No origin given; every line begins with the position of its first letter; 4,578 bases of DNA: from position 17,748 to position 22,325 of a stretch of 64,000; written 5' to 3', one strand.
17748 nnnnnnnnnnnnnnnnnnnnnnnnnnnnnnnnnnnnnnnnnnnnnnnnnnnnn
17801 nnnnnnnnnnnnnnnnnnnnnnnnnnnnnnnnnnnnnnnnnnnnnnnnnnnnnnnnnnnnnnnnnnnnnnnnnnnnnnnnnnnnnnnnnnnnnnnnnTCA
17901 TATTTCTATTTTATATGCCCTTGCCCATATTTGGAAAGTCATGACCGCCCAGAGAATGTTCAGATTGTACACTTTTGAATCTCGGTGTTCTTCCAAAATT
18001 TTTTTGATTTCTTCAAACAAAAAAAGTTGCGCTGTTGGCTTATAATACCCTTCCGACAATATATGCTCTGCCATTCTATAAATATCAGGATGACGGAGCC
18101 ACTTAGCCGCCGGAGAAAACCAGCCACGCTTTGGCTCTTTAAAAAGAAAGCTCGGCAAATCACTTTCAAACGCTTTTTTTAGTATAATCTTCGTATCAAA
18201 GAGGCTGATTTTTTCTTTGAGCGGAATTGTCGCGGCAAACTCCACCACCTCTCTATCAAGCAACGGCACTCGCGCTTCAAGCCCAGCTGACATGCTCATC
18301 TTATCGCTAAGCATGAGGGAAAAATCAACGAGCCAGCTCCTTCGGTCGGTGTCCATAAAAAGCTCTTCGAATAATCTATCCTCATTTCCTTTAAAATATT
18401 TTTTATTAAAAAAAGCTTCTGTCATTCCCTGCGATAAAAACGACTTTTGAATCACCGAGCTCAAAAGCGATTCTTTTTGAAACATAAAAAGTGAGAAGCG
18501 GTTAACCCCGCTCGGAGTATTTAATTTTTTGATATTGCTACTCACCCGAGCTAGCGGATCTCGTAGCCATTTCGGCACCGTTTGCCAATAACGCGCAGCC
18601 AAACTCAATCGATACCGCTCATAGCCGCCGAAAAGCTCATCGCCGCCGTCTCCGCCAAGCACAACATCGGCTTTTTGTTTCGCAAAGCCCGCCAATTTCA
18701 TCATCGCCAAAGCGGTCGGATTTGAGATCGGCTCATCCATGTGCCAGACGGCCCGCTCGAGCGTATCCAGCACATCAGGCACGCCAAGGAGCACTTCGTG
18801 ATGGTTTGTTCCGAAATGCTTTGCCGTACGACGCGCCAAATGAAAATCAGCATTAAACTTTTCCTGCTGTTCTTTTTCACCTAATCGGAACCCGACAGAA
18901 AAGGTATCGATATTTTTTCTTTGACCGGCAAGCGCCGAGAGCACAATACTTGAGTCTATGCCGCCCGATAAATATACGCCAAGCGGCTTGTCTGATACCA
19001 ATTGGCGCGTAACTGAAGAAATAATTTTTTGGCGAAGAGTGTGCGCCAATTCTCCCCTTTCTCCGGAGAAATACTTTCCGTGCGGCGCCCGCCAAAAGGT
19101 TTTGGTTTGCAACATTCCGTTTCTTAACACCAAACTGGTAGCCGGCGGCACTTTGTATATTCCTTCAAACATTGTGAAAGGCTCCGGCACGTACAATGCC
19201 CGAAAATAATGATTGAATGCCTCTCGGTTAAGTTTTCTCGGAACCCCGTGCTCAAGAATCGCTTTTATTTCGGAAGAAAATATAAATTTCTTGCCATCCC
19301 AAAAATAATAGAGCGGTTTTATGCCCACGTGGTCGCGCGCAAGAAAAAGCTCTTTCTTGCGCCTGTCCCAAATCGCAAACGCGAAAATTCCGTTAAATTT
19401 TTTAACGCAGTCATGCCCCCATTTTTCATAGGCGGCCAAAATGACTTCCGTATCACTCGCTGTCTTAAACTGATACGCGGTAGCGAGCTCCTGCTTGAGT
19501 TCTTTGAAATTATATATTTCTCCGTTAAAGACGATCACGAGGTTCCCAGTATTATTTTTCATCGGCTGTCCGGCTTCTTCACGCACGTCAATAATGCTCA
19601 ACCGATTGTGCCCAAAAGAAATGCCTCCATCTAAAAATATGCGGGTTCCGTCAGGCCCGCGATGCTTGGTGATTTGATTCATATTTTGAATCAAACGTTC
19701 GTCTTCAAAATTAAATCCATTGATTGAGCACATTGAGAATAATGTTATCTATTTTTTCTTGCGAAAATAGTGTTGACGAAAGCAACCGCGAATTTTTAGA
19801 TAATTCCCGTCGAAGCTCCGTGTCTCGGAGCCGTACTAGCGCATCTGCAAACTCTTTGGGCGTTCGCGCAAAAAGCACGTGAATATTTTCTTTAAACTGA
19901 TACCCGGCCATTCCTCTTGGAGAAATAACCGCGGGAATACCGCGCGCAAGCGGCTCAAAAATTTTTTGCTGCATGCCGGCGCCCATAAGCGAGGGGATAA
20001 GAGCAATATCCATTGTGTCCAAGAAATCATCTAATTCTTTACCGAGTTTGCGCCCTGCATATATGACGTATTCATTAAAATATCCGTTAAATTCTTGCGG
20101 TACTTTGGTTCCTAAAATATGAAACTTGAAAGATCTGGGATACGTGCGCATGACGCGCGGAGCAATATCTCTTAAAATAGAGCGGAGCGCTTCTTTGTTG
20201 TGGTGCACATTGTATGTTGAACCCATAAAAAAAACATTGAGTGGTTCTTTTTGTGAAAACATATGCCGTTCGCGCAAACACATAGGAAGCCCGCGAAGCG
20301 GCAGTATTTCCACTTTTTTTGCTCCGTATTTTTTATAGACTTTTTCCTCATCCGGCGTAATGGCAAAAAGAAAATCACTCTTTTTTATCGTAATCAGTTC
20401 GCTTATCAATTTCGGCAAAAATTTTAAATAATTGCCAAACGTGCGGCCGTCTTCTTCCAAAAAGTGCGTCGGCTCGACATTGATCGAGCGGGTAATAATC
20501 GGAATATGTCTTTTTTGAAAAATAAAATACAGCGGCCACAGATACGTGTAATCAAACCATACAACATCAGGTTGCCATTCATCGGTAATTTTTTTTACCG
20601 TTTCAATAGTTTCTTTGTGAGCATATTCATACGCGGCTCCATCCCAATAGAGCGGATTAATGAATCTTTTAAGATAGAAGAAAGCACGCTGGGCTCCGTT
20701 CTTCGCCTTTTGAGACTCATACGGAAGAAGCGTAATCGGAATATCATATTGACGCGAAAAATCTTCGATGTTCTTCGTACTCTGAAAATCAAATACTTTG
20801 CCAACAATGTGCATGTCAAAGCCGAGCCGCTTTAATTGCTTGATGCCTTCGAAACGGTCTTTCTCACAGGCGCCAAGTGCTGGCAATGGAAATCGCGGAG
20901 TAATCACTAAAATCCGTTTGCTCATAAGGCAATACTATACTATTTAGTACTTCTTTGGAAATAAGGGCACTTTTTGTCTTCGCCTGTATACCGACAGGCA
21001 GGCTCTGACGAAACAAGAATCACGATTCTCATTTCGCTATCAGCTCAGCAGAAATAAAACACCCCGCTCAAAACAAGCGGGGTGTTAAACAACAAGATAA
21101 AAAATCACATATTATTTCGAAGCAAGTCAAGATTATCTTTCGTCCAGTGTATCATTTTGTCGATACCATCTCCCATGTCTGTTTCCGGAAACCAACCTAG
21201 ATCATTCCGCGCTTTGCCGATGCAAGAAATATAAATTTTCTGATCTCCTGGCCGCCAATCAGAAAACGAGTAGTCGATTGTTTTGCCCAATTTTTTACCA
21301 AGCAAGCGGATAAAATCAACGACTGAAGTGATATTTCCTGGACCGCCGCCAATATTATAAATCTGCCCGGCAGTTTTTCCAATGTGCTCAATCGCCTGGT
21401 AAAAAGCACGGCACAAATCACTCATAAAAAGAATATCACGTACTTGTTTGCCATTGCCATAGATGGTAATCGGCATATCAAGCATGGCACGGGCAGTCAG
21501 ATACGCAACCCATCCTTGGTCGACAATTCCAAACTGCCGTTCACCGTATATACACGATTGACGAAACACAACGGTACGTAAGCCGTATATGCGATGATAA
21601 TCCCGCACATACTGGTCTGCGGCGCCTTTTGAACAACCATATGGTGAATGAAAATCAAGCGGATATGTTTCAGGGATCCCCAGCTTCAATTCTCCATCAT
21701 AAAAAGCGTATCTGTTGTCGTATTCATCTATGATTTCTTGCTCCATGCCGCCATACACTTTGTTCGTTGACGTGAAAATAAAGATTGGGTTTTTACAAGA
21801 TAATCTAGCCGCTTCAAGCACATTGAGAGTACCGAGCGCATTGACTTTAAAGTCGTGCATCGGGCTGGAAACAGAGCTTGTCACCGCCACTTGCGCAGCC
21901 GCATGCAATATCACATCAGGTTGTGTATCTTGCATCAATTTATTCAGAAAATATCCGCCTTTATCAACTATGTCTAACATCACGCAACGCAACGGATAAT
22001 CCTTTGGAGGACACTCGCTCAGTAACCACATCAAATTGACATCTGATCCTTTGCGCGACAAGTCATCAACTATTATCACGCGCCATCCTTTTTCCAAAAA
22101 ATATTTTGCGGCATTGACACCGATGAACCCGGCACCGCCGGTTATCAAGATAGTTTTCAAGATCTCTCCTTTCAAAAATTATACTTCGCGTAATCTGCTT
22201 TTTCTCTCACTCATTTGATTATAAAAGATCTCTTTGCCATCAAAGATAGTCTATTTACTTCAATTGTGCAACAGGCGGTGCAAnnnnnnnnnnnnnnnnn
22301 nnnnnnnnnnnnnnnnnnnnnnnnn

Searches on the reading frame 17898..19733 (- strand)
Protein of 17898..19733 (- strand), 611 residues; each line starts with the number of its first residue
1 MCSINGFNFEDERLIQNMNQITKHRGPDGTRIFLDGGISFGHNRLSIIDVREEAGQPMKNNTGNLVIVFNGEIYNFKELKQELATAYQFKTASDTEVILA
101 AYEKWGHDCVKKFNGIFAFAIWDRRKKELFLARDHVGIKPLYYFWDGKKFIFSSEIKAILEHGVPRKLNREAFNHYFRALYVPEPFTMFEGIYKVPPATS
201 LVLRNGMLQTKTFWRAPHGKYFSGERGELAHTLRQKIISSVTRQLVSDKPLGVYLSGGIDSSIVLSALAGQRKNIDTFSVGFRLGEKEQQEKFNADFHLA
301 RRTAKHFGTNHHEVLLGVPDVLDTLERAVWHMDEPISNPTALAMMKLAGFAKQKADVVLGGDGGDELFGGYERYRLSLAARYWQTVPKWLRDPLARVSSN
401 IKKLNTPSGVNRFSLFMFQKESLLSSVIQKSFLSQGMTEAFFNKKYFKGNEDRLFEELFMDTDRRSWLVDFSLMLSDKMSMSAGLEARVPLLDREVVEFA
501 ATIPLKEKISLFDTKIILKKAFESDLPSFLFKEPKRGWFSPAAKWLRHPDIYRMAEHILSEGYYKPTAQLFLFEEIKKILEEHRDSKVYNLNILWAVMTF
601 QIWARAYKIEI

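Call 8: search_protein_families(library=pfam, proteins=[window:17898-19733:-])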
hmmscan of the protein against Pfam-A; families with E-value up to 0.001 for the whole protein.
window:17898-19733:- (611 aa): 4 families
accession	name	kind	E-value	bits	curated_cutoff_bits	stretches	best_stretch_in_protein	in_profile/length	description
PF00733.27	Asn_synthase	-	6.5e-76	256.7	21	1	233-605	2-354/354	Asparagine synthase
PF13537.11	GATase_7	-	2.7e-49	166.7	25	1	42-160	1-122/123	Glutamine amidotransferase domain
PF13522.11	GATase_6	-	4e-46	156.7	27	1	27-155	1-130/130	Glutamine amidotransferase domain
PF12481.13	DUF3700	-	1.3e-06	28.5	27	1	63-161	75-177/228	Aluminium induced protein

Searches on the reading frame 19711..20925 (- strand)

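Call 8: search_protein_families(library=pfam, proteins=[window:19711-20925:-])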
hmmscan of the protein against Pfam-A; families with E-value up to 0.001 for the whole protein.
window:19711-20925:- (404 aa): 3 families
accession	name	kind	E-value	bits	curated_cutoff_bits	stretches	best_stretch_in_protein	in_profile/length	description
PF13692.12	Glyco_trans_1_4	-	3.5e-13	50.5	27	1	231-366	4-139/142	Glycosyl transferases group 1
PF13524.12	Glyco_trans_1_2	-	7.7e-08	32.8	25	1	265-379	14-125/144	Glycosyl transferase-like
PF00534.26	Glycos_transf_1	-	1.8e-05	24.8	26.4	1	287-380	75-170/172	Glycosyl transferases group 1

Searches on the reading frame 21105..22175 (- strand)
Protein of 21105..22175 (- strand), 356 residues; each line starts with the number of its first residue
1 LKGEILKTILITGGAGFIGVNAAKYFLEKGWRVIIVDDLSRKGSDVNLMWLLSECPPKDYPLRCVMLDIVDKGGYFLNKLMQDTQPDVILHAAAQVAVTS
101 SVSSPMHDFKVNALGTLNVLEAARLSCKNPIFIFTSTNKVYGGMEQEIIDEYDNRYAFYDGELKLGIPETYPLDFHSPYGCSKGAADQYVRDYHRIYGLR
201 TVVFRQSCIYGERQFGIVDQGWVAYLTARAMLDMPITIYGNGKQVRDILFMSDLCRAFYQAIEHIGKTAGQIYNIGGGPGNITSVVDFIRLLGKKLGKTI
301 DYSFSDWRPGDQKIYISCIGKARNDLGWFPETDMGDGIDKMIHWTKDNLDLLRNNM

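Call 8: search_protein_families(library=pfam, proteins=[window:21105-22175:-])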
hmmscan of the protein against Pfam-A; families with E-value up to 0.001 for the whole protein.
window:21105-22175:- (356 aa): 7 families
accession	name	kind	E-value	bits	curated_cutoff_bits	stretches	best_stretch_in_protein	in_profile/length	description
PF16363.11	GDP_Man_Dehyd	-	2.4e-48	165.7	27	1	10-341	1-332/332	GDP-mannose 4,6 dehydratase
PF01370.27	Epimerase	-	3.3e-47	161.3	20.9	1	9-276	1-240/240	NAD dependent epimerase/dehydratase family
PF07993.18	NAD_binding_4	-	1.7e-16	60.6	20.1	1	85-225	88-223/258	Male sterility protein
PF04321.23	RmlD_sub_bind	-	1.2e-13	51.3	27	1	8-215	2-157/287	RmlD substrate binding domain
PF01073.25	3Beta_HSD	-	7.4e-13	48.6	22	1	10-218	1-190/280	3-beta hydroxysteroid dehydrogenase/isomerase family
PF02719.21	Polysacc_synt_2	-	6.3e-12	45.7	20.2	1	9-140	1-131/293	Polysaccharide biosynthesis protein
PF00106.31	adh_short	-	2.9e-05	24.1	26.6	0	7-42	1-36/195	short chain dehydrogenase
